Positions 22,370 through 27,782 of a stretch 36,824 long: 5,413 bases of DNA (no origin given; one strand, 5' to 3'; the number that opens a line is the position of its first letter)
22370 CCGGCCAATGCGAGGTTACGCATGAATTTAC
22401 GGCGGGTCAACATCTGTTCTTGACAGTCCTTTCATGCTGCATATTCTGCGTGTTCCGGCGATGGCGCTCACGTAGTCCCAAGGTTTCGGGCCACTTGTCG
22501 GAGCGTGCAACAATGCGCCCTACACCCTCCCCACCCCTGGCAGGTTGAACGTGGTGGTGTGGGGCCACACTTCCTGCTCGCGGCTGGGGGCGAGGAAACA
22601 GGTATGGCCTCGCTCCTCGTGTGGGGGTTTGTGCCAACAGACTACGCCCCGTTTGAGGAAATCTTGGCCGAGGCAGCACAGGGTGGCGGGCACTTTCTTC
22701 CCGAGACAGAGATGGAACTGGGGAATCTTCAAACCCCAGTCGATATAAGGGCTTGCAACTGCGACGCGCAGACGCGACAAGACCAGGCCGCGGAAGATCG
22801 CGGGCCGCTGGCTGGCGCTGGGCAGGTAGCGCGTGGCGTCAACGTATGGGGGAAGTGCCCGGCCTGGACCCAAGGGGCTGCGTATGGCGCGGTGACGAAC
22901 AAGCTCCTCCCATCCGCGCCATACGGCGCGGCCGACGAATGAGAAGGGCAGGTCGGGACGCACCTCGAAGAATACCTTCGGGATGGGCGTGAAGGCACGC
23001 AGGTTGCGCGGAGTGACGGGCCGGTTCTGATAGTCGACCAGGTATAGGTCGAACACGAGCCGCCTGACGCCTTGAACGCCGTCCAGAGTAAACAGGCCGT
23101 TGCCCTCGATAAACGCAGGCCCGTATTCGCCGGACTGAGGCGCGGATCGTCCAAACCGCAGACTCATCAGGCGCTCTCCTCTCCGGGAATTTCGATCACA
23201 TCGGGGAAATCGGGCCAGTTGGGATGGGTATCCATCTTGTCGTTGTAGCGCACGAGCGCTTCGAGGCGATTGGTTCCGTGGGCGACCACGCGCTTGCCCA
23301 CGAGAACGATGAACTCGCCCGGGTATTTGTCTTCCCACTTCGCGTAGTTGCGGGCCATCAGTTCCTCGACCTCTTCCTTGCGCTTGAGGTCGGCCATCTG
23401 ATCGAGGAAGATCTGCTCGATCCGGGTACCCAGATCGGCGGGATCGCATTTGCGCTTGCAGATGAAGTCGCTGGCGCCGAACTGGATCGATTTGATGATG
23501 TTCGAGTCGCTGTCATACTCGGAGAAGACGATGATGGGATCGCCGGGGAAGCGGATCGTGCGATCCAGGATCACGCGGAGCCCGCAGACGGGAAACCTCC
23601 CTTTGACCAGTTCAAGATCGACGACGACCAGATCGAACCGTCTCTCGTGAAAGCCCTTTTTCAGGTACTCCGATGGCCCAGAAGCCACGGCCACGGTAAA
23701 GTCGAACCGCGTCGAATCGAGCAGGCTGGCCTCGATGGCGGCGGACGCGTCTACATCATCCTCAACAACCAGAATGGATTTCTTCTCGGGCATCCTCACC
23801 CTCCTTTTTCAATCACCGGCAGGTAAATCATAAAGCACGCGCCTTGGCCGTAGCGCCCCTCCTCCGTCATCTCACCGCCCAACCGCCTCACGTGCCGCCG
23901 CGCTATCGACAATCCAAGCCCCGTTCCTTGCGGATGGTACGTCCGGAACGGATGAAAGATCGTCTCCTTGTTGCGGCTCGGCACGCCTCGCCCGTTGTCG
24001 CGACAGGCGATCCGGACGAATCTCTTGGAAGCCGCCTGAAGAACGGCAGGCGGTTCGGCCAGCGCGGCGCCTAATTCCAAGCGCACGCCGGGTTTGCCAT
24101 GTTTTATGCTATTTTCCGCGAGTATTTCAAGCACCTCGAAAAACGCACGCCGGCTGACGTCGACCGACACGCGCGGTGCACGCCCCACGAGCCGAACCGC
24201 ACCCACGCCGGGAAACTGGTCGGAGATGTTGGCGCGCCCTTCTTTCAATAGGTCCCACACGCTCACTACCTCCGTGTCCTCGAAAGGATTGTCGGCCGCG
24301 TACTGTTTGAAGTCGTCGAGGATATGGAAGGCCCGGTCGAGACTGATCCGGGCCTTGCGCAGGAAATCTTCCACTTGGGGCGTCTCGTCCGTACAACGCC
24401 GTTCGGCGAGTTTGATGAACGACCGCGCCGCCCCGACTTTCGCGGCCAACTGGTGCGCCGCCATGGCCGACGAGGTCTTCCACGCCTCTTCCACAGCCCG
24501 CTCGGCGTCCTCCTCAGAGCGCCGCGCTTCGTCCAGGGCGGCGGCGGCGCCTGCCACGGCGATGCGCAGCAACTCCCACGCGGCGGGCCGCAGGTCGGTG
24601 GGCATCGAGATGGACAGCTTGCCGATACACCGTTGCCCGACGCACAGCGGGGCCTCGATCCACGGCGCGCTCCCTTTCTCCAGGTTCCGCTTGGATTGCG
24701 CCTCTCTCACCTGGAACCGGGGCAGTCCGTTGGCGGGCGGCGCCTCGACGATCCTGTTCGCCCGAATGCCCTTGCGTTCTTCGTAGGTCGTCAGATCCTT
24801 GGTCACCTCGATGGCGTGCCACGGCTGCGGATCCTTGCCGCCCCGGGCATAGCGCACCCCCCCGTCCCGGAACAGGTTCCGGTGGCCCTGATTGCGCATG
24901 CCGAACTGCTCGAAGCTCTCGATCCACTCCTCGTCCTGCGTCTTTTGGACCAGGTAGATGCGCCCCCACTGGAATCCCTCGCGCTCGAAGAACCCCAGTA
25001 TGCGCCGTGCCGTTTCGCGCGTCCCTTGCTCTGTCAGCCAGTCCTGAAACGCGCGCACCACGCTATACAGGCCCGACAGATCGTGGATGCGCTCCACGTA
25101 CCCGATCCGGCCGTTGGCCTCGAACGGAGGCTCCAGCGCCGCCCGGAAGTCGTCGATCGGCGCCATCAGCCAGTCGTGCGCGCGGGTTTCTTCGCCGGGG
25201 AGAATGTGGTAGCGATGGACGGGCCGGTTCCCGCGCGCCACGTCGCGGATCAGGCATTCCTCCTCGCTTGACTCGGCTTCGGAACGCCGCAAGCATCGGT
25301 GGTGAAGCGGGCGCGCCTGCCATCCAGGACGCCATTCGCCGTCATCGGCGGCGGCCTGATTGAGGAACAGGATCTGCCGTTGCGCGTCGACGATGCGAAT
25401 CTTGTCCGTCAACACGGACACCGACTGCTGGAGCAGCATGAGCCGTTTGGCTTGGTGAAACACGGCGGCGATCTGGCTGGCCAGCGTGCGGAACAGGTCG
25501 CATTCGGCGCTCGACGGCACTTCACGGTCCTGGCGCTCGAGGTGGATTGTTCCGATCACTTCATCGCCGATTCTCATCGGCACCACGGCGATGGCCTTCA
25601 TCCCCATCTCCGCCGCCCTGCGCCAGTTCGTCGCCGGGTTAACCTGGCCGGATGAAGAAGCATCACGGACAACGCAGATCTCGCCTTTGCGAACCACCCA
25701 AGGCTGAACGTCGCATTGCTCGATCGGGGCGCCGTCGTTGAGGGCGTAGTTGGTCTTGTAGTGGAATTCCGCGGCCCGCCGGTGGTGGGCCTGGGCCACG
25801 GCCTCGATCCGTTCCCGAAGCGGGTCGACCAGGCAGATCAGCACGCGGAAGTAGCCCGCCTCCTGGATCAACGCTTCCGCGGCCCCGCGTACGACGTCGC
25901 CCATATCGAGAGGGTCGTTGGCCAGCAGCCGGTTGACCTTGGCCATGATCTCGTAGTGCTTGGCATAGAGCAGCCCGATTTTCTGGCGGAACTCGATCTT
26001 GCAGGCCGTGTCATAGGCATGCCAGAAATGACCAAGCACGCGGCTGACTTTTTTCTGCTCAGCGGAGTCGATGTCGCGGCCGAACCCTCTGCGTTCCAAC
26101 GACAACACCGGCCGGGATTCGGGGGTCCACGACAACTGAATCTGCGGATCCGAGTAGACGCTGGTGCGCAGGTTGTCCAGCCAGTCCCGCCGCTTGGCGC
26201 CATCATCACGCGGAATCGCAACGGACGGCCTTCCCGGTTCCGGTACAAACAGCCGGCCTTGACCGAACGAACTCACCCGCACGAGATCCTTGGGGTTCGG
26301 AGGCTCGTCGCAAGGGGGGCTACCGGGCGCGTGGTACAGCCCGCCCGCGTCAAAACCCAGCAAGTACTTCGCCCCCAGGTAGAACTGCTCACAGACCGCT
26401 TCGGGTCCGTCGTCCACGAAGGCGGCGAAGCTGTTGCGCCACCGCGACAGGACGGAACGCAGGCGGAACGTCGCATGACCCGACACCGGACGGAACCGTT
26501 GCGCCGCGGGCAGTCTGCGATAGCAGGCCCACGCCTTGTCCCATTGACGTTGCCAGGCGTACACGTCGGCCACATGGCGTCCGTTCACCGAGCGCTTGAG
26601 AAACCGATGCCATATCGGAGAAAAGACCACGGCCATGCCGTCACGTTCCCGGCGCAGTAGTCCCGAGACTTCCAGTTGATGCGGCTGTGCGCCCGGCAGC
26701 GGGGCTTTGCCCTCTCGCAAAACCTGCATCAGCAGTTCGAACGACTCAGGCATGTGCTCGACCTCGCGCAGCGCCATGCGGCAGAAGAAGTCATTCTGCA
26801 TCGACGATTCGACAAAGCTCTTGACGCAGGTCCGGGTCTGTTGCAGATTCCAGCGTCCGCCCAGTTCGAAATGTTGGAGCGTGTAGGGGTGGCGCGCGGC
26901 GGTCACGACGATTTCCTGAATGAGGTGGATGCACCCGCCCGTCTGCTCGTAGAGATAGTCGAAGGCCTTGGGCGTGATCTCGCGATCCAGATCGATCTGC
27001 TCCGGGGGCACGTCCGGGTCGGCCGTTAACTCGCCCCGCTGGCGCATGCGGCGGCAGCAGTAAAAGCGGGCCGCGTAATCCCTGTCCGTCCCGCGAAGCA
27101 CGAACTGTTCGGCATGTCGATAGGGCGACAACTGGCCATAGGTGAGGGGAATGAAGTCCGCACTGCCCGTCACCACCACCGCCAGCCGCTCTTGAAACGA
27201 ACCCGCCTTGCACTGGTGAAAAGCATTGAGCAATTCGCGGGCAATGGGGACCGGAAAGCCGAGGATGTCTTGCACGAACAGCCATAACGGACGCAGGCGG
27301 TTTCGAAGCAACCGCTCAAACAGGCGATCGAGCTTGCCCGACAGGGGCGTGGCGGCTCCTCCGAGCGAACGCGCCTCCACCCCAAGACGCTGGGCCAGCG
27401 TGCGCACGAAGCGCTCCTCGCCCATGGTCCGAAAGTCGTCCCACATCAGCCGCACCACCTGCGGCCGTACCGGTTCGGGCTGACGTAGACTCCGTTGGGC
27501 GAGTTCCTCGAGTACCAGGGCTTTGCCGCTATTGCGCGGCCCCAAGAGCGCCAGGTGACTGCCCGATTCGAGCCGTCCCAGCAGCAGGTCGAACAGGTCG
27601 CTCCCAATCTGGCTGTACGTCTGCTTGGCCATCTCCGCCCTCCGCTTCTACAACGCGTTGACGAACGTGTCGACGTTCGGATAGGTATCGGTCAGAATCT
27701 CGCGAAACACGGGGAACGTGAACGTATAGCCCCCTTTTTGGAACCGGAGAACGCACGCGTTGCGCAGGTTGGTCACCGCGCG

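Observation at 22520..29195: Translationally coupled four-gene module: STAND-like ATPase, ATPase-GAF-PAS-GAF-histidine kinase, receiver without DNA-binding output, orphan 215-aa protein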

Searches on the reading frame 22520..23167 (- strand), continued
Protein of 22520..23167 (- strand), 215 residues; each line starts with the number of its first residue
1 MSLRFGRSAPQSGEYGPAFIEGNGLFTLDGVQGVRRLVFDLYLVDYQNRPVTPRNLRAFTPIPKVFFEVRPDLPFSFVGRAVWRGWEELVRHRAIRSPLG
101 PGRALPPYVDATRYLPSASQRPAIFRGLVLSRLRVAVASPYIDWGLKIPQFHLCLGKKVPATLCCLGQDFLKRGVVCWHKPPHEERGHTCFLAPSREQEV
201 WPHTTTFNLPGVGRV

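Call 96: find_encoding_contigs(protein=P0031, flank=10000, max_places=1)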
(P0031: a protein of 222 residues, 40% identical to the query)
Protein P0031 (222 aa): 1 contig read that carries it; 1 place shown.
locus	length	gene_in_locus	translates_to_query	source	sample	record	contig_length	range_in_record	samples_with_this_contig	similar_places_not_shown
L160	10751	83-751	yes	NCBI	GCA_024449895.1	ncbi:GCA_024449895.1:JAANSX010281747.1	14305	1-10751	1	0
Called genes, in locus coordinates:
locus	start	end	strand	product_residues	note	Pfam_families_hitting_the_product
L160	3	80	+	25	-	?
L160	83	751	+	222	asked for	-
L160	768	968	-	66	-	-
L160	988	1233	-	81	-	-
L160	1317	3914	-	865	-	PF09423:PhoD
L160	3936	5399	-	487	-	PF00884:Sulfatase, PF01663:Phosphodiest, PF16347:SGSH_C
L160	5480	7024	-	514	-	PF14686:fn3_3, PF14683:CBM-like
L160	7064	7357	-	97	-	-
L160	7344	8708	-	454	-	PF00884:Sulfatase, PF01663:Phosphodiest (faint), PF16347:SGSH_C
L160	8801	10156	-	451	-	PF00884:Sulfatase, PF01663:Phosphodiest (faint)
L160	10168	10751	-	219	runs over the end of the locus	PF02463:SMC_N (weak), PF00005:ABC_tran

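Call 97: find_encoding_contigs(protein=P0036, flank=10000, max_places=1)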
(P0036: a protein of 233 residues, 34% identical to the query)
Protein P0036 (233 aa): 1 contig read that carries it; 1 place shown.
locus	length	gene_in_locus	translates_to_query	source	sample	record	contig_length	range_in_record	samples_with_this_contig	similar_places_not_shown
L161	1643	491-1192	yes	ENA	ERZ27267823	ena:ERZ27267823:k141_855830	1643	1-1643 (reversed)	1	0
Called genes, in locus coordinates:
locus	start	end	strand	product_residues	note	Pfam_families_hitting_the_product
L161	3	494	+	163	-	?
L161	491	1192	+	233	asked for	-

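Call 98: find_encoding_contigs(protein=P0040, flank=10000, max_places=1)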
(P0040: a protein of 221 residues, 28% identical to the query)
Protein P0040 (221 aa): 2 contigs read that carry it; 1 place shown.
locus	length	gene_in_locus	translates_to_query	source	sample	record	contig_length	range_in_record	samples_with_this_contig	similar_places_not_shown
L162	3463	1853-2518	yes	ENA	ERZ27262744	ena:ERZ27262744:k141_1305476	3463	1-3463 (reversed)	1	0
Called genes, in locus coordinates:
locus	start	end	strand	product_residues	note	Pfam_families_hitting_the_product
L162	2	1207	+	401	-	PF02518:HATPase_c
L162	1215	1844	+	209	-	PF00072:Response_reg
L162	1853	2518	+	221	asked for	-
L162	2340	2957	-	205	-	PF13302:Acetyltransf_3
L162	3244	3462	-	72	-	?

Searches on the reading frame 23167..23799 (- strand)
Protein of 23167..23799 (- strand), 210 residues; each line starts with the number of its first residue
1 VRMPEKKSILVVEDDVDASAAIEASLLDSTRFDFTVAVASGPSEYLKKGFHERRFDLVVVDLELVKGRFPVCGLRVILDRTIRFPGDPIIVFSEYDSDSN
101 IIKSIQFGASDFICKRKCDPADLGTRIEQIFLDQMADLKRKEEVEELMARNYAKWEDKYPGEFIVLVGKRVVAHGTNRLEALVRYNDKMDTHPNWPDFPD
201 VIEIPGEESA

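Call 3: search_protein_families(library=pfam, proteins=[window:23167-23799:-], max_evalue=0.1)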
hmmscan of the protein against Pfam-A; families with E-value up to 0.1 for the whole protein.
window:23167-23799:- (210 aa): 2 families
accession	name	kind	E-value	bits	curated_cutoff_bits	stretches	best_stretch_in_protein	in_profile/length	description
PF00072.30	Response_reg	-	5.5e-10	39.8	30.2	1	9-127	1-110/111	Response regulator receiver domain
PF18929.5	DUF5678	-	0.00011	22.4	23.2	1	157-182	4-29/49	Family of unknown function (DUF5678)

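Call 4: search_protein_families(library=ncbifam, proteins=[window:23167-23799:-], max_evalue=0.1)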
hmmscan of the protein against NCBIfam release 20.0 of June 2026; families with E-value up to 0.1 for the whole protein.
window:23167-23799:- (210 aa): 37 families (the best 25 are shown)
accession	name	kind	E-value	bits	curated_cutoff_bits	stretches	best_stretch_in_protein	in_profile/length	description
NF007977.0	PRK10701.1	equivalog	3.6e-09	36.4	330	1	8-149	3-133/241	two-component system response regulator RstA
NF007135.0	PRK09581.1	equivalog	2.5e-07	29.9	474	1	5-129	154-271/457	PleD family two-component system response regulator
NF007005.1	PRK09468.1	equivalog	1.5e-06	27.8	331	1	5-138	2-126/237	osmolarity response regulator transcription factor OmpR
NF041733.1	resp_reg_CseB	equivalog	5.2e-06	26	350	1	8-141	2-125/228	two-component system response regulator CseB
NF007689.0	PRK10365.1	equivalog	8.4e-06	24.8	760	1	5-116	4-107/441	sigma-54-dependent response regulator transcription factor ZraR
NF045944.1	ResRegRpaBCyano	equivalog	1.4e-05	24.6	330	1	11-139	2-119/229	response regulator transcription factor RpaB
NF045991.1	RespRegCtrARhodob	equivalog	1.8e-05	24.6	350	1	9-130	3-115/224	response regulator transcription factor CtrA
NF012227.0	AdeR_RR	equivalog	2.5e-05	23.8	340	1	5-132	10-127/239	efflux system response regulator transcription factor AdeR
TIGR03787.1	marine_sort_RR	equivalog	2.8e-05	23.8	335.7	1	8-150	2-136/227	proteobacterial dedicated sortase system response regulator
NF051850.1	RespRegRprY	equivalog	4.2e-05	23.1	370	1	3-132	1-121/234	response regulator transcription factor RprY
NF053854.1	RespRegPhoBBctds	equivalog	6.6e-05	22.4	270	1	9-132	1-116/225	two-component system response regulator PhoB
NF045505.1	RR_RssB_Pseudo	equivalog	0.00013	21.2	700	1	8-129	7-120/394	two-component system response regulator RssB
NF041946.1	LuxO_transreg_Vib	equivalog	0.00022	20.1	800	1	15-146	4-127/463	quorum-sensing sigma-54 dependent transcriptional regulator LuxO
NF010430.0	PRK13856.1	equivalog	0.00024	20.9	344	1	7-116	2-103/241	two-component response regulator VirG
NF008378.0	PRK11173.1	equivalog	0.00024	20.5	334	1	7-156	4-143/238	two-component system response regulator ArcA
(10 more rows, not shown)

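Call 5: search_protein_families(library=padloc, proteins=[window:23167-23799:-], max_evalue=0.1)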
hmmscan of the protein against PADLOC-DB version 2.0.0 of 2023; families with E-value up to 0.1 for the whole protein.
window:23167-23799:- (210 aa): 1 family
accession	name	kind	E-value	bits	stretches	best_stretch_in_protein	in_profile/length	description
PDLC04725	PDC-M60B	-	0.048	11.5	1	6-64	3-59/158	-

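Call 58: search_protein_families(library=pfam, alignment_id=A4, max_evalue=0.05)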
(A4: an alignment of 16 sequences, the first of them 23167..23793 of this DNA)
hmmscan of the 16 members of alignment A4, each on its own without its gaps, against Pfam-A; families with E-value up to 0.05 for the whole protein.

A. member 1, window:23167-23793:- (208 aa): 2 families
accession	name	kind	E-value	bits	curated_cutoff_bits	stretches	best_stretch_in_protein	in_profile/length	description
PF00072.30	Response_reg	-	5.4e-10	39.9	30.2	1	7-125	1-110/111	Response regulator receiver domain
PF18929.5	DUF5678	-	0.00011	22.4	23.2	1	155-180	4-29/49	Family of unknown function (DUF5678)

B. families by the number of members that match (of 16 scanned): 9 families
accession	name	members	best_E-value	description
PF00072.30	Response_reg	16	1.2e-16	Response regulator receiver domain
PF18929.5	DUF5678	5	0.00011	Family of unknown function (DUF5678)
PF04705.17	TSNR_N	1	0.00029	Thiostrepton-resistance methylase, N terminus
PF09218.15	DUF1959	1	0.0081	Domain of unknown function (DUF1959)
PF00156.33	Pribosyltran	1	0.016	Phosphoribosyl transferase domain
PF23198.2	PDE8A_N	1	0.022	PDE8A-like, N-terminal domain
PF18182.6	mCpol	1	0.026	minimal CRISPR polymerase domain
PF10675.14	DUF2489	1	0.03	Protein of unknown function (DUF2489)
PF02078.22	Synapsin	1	0.045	Synapsin, N-terminal domain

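Call 70: search_protein_families(library=phrogs, proteins=[window:23167-23793:-], max_evalue=0.1)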
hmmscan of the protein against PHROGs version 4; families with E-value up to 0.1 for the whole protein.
window:23167-23793:- (208 aa): 4 families
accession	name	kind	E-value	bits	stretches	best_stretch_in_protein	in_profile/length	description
phrog_731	-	unknown function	1e-11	45.6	1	5-130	2-118/227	-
phrog_5982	-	unknown function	7e-07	28.5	1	3-144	867-1000/1030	-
phrog_37855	-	unknown function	0.00033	20.8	1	3-141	4-140/278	-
phrog_32180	-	unknown function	0.088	13.7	0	4-55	39-90/116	-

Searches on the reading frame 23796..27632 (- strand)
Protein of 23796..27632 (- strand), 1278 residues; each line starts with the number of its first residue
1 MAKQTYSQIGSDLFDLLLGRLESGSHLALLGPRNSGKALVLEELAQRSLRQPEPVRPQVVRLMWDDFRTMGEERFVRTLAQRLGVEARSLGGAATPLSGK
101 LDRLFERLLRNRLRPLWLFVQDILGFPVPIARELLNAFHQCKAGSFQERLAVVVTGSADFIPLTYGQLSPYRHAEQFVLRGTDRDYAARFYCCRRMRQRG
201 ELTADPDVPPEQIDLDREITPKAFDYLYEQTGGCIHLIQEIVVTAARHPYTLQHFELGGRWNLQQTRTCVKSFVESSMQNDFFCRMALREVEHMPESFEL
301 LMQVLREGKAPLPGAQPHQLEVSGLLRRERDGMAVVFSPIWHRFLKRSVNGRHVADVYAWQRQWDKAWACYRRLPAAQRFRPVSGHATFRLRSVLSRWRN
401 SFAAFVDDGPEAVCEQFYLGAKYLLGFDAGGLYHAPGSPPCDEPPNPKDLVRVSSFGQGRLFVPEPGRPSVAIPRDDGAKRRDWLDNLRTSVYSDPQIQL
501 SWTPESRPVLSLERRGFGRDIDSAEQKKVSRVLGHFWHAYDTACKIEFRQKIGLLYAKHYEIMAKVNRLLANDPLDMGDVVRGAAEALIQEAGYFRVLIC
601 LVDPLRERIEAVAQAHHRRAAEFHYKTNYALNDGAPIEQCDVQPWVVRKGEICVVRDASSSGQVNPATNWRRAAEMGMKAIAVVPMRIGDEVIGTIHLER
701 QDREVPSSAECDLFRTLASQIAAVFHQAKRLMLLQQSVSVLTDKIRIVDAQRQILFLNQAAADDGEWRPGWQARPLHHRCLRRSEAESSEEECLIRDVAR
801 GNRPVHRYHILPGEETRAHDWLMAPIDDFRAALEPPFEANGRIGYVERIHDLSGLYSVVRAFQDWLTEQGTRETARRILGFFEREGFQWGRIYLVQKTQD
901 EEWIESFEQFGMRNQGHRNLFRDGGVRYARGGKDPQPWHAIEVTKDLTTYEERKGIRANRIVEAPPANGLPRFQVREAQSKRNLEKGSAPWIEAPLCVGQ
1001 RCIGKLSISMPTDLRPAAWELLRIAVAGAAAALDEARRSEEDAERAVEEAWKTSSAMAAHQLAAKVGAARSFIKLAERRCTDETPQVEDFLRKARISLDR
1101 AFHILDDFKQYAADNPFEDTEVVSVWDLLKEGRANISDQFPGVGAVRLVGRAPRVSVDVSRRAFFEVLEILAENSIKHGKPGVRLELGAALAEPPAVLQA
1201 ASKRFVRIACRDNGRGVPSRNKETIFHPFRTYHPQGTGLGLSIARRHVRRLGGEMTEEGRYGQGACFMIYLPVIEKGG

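Call 3: search_protein_families(library=pfam, proteins=[window:23796-27632:-], max_evalue=0.1)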
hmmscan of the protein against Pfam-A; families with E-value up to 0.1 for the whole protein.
window:23796-27632:- (1278 aa): 6 families
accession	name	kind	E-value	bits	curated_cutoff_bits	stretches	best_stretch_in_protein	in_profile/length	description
PF02518.31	HATPase_c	-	3.3e-15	56.9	26.4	1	1163-1273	5-109/111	Histidine kinase-, DNA gyrase B-, and HSP90-like ATPase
PF01590.32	GAF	-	2.9e-13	50.9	22.4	1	579-723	4-131/133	GAF domain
PF13185.12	GAF_2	-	5.4e-09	36.8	28.6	1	576-725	3-135/136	GAF domain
PF13492.12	GAF_3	-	1.7e-06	28.9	27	1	645-722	59-124/129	GAF domain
PF08448.16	PAS_4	-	0.037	14.7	23.1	0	742-828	5-90/110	PAS fold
PF13401.12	AAA_22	-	0.095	13.5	27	0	23-114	4-84/130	AAA domain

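Call 4: search_protein_families(library=ncbifam, proteins=[window:23796-27632:-], max_evalue=0.1)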
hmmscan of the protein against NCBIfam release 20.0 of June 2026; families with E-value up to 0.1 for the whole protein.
window:23796-27632:- (1278 aa): 59 families (the best 25 are shown)
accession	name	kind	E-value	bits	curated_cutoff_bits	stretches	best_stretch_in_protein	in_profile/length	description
NF010411.0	PRK13837.1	equivalog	1.5e-18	66.2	647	1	1018-1276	410-678/828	two-component system VirA-like sensor kinase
TIGR02916.1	PEP_his_kin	equivalog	4e-16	58.8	300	1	994-1272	415-679/679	XrtA/PEP-CTERM system histidine kinase PrsK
NF041880.1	EPS_EpsF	equivalog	4.1e-16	58.6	900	1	1029-1272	253-492/492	response regulator EpsF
NF008468.0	PRK11360.1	equivalog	1.4e-15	56.7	646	1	1200-1276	535-611/616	two-component system sensor histidine kinase AtoS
NF007688.0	PRK10364.1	equivalog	4.9e-13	48.6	479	1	1201-1274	379-452/460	two-component system sensor histidine kinase ZraS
NF011874.0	PRK15347.1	equivalog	7.9e-12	44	852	1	1208-1275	547-616/921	two component system sensor kinase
NF052574.1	HisKinEspCMyxo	equivalog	1.7e-10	39.7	1200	1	1206-1274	568-638/785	serine histidine kinase EspC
NF046044.1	PnpS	equivalog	1e-09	37.9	400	1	1156-1272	278-390/390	two-component system histidine kinase PnpS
NF033092.0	HK_WalK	equivalog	1.8e-09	36.7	725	1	1155-1273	480-594/594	cell wall metabolism sensor histidine kinase WalK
TIGR02956.1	TMAO_torS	equivalog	1.8e-09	36.3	676.5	1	1196-1274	610-683/967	TMAO reductase system sensor histidine kinase/response regulator TorS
NF040691.1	MtrAB_MtrB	equivalog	2.5e-09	36.7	450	1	1152-1273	376-492/507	MtrAB system histidine kinase MtrB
NF006800.0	PRK09303.1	equivalog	3.2e-09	36.2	342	1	1168-1275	277-379/383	histidine kinase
NF053867.1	SprKinKinDBac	equivalog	3.3e-09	35.7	775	1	1202-1275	426-499/500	sporulation kinase KinD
NF008293.1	PRK11073.1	equivalog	3.4e-09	36.4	240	1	1206-1273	281-347/349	nitrogen regulation protein NR(II)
NF041832.1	near_NosP_CTERM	subfamily_domain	6e-09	35.4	400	1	1202-1275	148-227/370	NahK/ErcS family hybrid sensor histidine kinase/response regulator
NF038348.1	T2SS_HK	subfamily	6.1e-09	34.8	450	1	1205-1273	503-573/574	histidine kinase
NF047874.1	MASE3_PAS_HK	subfamily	6.1e-08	31.9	560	1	1202-1273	548-625/655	MASE3 domain-containing sensor histidine kinase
NF058527.1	HistKinChvGCaul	equivalog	1.6e-07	30.4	740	1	1207-1273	456-533/535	two-component sensor histidine kinase ChvG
NF007004.0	PRK09467.1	equivalog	2.8e-07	29.7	415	1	1103-1273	277-436/440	two-component system sensor histidine kinase EnvZ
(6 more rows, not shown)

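Call 5: search_protein_families(library=padloc, proteins=[window:23796-27632:-], max_evalue=0.1)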
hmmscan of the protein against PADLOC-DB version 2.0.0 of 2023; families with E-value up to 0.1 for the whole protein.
window:23796-27632:- (1278 aa): 1 family
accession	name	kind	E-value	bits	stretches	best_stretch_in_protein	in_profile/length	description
PDLC04140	mad8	-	0.0081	13.7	1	21-83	24-74/314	mads_8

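Call 70: search_protein_families(library=phrogs, proteins=[window:23796-27632:-], max_evalue=0.1)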
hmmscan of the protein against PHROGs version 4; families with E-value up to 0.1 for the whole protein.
window:23796-27632:- (1278 aa): 7 families
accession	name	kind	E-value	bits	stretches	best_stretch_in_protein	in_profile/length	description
phrog_10912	-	other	1.4e-18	67.4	1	1151-1277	844-965/970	kinase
phrog_857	-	unknown function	3.8e-13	50.5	1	1043-1273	233-460/468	-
phrog_5982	-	unknown function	1.8e-07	30.4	1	1198-1275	768-847/1030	-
phrog_20458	-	unknown function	1.6e-05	24.4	1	1200-1274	590-670/829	-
phrog_20778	-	unknown function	6e-05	22.5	1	1205-1271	600-670/675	-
phrog_18358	-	unknown function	0.0049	15.9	1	1210-1273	587-652/904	-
phrog_8137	-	unknown function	0.011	15.6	1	1208-1269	497-557/572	-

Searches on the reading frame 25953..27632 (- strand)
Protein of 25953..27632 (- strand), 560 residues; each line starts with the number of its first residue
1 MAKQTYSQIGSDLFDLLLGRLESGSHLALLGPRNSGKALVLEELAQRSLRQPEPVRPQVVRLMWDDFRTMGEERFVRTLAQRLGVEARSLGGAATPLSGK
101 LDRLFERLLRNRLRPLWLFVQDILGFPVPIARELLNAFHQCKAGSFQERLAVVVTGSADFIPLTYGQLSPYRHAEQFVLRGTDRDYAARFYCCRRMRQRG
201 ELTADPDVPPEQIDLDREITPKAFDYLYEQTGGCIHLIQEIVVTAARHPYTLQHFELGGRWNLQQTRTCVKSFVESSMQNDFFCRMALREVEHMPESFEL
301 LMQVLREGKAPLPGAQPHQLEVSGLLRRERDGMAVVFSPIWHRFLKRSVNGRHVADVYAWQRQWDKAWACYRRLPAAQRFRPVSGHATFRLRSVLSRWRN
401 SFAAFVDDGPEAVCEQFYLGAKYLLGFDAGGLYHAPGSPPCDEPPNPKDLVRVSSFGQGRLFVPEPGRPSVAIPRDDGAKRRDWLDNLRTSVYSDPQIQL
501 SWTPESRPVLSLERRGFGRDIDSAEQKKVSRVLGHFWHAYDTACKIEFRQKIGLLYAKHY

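Call 20: find_homologous_proteins(query=window:25953-27632:-, max_evalue=0.001)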
Query window:25953-27632:- (560 aa): 1 proteins with E <= 0.001 among 8000 candidates.
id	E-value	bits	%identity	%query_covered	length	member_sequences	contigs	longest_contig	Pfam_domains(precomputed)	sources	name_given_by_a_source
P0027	2.0e-108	381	39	98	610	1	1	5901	-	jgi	jgi:hypothetical protein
